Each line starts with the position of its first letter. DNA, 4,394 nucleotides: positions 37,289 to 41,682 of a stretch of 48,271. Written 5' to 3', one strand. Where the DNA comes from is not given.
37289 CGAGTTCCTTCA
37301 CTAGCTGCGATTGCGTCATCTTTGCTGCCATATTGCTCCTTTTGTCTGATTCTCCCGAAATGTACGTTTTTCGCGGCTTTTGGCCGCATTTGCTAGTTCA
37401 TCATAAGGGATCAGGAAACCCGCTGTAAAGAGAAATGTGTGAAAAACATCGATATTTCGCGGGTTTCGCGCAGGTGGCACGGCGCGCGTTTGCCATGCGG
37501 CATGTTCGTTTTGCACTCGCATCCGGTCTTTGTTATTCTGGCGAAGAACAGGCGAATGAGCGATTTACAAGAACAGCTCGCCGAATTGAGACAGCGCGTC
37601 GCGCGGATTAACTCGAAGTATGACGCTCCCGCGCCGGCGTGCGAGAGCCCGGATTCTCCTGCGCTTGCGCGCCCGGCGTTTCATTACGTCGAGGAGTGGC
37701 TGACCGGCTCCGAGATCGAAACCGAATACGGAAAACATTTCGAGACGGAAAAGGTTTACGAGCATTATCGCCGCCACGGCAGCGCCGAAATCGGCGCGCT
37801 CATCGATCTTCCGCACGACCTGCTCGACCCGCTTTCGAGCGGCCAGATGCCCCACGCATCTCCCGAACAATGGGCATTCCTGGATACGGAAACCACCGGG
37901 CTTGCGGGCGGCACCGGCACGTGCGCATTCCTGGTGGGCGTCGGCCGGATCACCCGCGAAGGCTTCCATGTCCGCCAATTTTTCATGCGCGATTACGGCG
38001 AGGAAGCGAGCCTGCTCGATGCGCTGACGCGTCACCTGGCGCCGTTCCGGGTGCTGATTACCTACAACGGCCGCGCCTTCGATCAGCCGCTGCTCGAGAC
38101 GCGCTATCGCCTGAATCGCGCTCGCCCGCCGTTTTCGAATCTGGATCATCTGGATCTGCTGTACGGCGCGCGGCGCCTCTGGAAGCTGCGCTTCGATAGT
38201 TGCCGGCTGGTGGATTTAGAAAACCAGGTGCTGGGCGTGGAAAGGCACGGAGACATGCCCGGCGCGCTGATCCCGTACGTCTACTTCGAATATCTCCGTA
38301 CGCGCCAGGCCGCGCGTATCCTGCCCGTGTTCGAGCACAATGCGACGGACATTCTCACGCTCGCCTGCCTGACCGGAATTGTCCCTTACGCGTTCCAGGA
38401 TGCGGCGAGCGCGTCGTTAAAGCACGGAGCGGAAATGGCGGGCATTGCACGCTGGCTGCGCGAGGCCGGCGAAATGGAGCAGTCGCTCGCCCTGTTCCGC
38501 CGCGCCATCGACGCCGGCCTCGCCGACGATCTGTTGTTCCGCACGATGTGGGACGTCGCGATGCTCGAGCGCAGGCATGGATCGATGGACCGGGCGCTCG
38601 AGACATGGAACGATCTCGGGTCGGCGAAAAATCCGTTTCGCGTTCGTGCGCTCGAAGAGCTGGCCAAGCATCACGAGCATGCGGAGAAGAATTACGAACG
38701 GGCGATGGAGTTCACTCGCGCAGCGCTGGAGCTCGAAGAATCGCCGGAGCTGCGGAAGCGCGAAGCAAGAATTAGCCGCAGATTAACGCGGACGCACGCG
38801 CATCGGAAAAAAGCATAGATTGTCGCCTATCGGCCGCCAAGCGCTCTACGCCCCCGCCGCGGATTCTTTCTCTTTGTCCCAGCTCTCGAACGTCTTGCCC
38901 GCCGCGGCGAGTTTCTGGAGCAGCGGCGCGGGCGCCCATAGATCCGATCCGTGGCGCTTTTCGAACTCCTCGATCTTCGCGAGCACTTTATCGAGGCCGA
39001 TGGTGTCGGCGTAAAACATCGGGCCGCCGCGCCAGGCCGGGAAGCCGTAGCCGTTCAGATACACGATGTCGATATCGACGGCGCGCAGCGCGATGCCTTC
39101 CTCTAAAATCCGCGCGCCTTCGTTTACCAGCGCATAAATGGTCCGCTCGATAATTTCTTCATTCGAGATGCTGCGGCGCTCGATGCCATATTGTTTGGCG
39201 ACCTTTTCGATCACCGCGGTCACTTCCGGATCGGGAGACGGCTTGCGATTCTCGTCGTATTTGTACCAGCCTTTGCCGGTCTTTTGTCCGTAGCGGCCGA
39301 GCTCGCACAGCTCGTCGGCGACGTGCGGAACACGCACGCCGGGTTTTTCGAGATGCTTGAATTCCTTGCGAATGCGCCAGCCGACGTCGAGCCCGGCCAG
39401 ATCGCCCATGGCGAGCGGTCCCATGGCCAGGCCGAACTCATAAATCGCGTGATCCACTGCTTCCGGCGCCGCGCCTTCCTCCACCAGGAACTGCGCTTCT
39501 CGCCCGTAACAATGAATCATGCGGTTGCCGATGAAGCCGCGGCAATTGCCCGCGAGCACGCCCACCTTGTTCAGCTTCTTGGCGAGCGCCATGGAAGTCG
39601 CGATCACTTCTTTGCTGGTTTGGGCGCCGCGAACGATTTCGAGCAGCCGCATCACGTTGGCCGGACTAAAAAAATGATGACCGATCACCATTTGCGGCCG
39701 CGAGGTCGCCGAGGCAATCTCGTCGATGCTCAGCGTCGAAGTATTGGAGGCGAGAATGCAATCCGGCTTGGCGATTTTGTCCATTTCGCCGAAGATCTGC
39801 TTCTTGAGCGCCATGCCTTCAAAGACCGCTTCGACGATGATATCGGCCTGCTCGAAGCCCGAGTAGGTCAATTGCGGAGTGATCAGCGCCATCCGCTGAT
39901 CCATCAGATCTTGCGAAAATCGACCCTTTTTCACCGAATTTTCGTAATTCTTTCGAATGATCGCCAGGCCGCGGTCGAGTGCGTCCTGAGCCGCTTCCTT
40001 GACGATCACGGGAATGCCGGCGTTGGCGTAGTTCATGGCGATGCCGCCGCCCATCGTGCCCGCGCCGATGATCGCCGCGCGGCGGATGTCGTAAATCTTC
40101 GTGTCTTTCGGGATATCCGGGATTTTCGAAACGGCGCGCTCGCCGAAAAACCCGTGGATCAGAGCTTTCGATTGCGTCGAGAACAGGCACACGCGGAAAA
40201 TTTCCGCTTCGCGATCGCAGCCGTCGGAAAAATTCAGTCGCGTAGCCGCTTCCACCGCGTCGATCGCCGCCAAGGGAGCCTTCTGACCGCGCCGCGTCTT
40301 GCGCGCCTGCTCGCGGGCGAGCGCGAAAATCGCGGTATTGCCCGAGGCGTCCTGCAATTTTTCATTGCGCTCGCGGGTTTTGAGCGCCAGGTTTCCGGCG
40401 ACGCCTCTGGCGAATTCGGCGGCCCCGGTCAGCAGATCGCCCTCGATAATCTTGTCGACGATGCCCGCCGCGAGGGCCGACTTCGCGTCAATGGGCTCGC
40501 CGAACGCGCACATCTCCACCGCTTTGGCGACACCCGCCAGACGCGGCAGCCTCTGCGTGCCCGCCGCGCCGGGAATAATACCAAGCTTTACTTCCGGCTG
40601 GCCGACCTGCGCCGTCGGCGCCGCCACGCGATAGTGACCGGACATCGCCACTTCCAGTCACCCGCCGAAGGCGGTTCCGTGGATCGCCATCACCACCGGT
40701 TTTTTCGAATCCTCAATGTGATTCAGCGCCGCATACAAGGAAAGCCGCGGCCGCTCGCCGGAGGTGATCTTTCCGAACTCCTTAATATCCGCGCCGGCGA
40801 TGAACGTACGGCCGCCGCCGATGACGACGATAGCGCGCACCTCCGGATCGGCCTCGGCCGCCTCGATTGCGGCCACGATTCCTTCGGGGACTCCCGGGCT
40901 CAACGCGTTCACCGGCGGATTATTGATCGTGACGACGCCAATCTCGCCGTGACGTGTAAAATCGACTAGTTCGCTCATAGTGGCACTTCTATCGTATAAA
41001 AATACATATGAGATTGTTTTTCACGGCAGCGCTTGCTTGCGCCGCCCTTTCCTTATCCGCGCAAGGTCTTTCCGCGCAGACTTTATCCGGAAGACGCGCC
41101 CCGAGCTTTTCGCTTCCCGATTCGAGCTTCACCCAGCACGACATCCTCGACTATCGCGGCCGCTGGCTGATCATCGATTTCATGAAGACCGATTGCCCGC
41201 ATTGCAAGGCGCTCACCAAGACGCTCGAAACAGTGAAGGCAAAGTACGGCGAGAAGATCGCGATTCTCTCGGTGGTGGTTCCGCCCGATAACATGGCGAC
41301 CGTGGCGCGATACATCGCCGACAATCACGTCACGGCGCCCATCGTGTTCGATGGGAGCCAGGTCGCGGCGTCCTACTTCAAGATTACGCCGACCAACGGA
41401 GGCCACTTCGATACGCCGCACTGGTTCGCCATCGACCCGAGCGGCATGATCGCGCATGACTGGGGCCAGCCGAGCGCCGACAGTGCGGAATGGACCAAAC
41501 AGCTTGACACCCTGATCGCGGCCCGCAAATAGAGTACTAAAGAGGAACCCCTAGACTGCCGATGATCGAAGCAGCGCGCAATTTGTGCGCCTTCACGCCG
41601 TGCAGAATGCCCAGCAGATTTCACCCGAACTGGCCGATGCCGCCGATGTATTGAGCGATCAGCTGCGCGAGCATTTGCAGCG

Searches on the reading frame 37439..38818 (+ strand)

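Call 35: search_protein_families(library=pfam, proteins=[window:37439-38818:+], max_evalue=0.0001)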
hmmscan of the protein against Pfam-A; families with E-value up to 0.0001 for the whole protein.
window:37439-38818:+ (459 aa): 1 family
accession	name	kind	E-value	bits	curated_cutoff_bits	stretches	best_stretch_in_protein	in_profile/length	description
PF13482.12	RNase_H_2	-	7.5e-37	127.3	22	1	146-311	1-160/165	RNase_H superfamily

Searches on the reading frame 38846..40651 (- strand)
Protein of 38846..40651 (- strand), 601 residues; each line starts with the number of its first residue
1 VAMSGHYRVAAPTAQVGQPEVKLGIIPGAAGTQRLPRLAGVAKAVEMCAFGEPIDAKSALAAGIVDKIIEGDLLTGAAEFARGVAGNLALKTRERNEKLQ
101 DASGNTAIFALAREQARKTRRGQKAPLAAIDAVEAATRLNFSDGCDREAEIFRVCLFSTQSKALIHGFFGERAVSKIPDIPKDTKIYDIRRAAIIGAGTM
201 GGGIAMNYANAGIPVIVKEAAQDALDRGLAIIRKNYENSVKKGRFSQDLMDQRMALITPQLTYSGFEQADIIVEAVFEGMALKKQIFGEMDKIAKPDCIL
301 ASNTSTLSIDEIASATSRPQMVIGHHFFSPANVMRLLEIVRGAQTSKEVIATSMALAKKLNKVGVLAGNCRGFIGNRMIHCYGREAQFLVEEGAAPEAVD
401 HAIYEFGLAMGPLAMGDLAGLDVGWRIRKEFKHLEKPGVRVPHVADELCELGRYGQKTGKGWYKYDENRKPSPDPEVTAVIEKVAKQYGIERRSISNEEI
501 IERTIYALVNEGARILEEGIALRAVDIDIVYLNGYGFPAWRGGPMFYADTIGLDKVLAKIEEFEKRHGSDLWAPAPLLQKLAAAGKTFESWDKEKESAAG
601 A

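Call 35: search_protein_families(library=pfam, proteins=[window:38846-40651:-], max_evalue=0.0001)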
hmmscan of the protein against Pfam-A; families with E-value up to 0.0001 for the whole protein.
window:38846-40651:- (601 aa): 4 families
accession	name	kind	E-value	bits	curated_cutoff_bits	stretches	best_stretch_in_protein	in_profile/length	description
PF02737.24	3HCDH_N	-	4.1e-60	203.2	22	1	192-369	2-179/180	3-hydroxyacyl-CoA dehydrogenase, NAD binding domain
PF00725.27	3HCDH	-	2.9e-37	127.5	22.1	2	372-465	1-97/97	3-hydroxyacyl-CoA dehydrogenase, C-terminal domain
PF00378.25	ECH_1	-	2.3e-15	57.1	27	1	1-95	106-201/251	Enoyl-CoA hydratase/isomerase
PF16113.10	ECH_2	-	4.6e-06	26.8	27.2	1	2-74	106-177/335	Enoyl-CoA hydratase/isomerase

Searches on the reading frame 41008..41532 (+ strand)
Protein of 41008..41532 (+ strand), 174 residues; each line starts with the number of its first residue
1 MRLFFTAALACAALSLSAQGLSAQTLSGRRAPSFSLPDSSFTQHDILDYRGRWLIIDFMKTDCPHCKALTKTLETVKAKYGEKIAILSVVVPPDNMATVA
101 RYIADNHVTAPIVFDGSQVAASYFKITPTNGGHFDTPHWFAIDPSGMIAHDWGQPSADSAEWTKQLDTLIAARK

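Call 35: search_protein_families(library=pfam, proteins=[window:41008-41532:+], max_evalue=0.0001)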
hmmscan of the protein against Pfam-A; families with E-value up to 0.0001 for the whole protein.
window:41008-41532:+ (174 aa): 2 families
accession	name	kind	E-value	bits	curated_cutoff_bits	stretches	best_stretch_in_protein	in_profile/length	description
PF00578.27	AhpC-TSA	-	2e-15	57.3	26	1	28-150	2-123/124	AhpC/TSA family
PF08534.16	Redoxin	-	8.1e-13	48.8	26.6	1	27-150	2-130/148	Redoxin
